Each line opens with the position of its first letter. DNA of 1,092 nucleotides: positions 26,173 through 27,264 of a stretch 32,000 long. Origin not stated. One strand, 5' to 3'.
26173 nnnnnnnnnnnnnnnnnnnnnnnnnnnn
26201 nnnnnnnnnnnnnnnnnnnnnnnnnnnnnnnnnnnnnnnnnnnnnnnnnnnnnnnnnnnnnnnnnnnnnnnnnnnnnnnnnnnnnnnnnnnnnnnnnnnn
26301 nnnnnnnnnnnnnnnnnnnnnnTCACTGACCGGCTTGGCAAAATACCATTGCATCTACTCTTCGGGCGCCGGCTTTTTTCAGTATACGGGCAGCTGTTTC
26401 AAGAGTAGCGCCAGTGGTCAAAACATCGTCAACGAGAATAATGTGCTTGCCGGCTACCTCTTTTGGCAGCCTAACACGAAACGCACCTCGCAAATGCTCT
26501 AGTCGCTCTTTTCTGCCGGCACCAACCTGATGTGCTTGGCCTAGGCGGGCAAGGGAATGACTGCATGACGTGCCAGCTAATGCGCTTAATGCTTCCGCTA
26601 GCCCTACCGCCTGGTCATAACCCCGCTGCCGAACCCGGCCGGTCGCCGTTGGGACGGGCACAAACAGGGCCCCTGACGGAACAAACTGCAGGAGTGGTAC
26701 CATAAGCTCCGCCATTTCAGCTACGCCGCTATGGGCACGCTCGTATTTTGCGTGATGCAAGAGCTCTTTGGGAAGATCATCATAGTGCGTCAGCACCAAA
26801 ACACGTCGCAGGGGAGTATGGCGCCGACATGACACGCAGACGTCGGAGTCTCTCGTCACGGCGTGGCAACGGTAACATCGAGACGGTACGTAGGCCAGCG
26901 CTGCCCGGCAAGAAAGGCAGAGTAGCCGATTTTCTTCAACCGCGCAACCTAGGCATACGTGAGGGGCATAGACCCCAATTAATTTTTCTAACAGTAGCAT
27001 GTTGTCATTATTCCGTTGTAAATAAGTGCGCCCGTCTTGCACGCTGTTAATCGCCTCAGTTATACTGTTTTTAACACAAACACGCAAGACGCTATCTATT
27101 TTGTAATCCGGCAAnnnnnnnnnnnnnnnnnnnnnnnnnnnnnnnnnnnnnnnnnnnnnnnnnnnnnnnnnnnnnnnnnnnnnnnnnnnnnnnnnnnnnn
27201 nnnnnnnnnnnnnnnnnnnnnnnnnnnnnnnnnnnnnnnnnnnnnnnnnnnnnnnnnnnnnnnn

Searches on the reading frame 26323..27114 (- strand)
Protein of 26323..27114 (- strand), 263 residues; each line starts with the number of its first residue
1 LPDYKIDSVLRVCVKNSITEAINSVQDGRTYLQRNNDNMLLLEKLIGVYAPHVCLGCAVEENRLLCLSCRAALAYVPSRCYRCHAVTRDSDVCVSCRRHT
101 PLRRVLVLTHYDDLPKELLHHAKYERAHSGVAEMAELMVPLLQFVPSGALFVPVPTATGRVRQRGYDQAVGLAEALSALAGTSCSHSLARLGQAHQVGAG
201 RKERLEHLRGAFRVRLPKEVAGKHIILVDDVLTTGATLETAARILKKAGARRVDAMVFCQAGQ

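Call 10: search_protein_families(library=pfam, proteins=[window:26323-27114:-])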
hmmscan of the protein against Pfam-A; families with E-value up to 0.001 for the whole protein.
window:26323-27114:- (263 aa): 3 families
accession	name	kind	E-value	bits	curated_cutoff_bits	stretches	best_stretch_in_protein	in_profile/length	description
PF00156.33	Pribosyltran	-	2.1e-11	43.8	26.3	1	209-261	79-126/158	Phosphoribosyl transferase domain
PF14681.12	UPRTase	-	1.6e-05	25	27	1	210-253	108-151/206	Uracil phosphoribosyltransferase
PF18912.6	DZR_2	-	0.00067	19.9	27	0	51-97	7-56/56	Double zinc ribbon domain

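Call 12: find_encoding_contigs(protein=window:26323-27114:-, flank=6000, max_places=8)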
Protein window:26323-27114:- (263 aa): no gene with exactly this product is on record in the collection.

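Call 30: find_related_loci(query=window:26323-27114:-, collection=genome_contigs, flank=10000)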
Query window:26323-27114:- (263 aa) in genome_contigs; peptide patterns used: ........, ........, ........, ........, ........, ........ (x = any residue, [..] = any of these).
600 stretches matched a pattern (row limit reached: there are more); 22 encode a relative of the query (tblastn E <= 1e-3); 22 distinct loci.
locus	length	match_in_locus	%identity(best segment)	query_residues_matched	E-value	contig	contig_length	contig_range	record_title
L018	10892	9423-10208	91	1-262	1e-161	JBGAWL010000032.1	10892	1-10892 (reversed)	MAG: Candidatus Saccharimonadales bacterium isolate MAG_MBR_AS.65 MBRAS-65_NODE_32_length_10892_cov_5.580583, whole geno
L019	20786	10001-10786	76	1-262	9e-134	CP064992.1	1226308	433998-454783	MAG: Candidatus Saccharibacteria bacterium isolate Hirt_18-Q3-R61-65_BATAC.98_uni chromosome, complete genome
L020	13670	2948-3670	68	23-263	8e-100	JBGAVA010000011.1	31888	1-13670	MAG: Candidatus Saccharimonadales bacterium isolate MAG_MBR_AS.10 MBRAS-10_NODE_11_length_31888_cov_5.179592, whole geno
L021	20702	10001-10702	61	28-261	3e-90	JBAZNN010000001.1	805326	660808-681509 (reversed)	MAG: Candidatus Saccharimonadales bacterium isolate SO_2017_LW4_70 scaffold_13_c1_LW137-91_2017, whole genome shotgun se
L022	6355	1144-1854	60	23-260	3e-89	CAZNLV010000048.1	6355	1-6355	MAG TPA_asm: uncultured Candidatus Saccharibacteria bacterium isolate binchicken_co152_115 genome assembly, contig: NODE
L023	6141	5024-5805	65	2-260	8e-89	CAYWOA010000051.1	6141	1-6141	MAG TPA_asm: uncultured Candidatus Saccharibacteria bacterium isolate SRP135725_co1_623 genome assembly, contig: NODE_19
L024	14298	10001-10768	58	10-260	2e-87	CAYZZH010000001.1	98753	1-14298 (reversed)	MAG TPA_asm: uncultured Candidatus Saccharibacteria bacterium isolate SRP286056_co1_39 genome assembly, contig: NODE_156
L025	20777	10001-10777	55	1-260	3e-86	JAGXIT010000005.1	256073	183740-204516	MAG: Candidatus Saccharibacteria bacterium isolate LH_M92 k141_1201158, whole genome shotgun sequence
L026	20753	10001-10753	56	10-260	3e-85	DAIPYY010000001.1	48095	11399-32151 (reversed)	MAG TPA_asm: Candidatus Saccharibacteria bacterium isolate CTOTU7647 NODE_1423_length_48095_cov_5.579163, whole genome s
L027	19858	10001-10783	54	2-262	9e-85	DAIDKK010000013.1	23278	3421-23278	MAG TPA_asm: Candidatus Saccharibacteria bacterium isolate clean405 NODE_13_length_23278_cov_5.024482, whole genome shot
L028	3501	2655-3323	58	38-260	1e-79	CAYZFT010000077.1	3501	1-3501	MAG TPA_asm: uncultured Candidatus Saccharibacteria bacterium isolate SRP342105_co1_26 genome assembly, contig: NODE_402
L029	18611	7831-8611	63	2-261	3e-96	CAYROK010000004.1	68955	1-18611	MAG TPA_asm: uncultured Candidatus Saccharibacteria bacterium isolate SRP286056_co1_650 genome assembly, contig: NODE_34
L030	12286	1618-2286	56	38-260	2e-78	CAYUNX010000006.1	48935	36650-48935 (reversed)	MAG TPA_asm: uncultured Candidatus Saccharibacteria bacterium isolate SRP342105_co1_281 genome assembly, contig: NODE_87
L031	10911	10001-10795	51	2-261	4e-77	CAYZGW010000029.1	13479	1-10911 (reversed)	MAG TPA_asm: uncultured Candidatus Saccharibacteria bacterium isolate SRP200132_co1_640 genome assembly, contig: NODE_80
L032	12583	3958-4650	56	30-260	3e-83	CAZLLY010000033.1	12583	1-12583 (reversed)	MAG TPA_asm: uncultured Candidatus Saccharibacteria bacterium isolate SRP342105_co1_320 genome assembly, contig: NODE_68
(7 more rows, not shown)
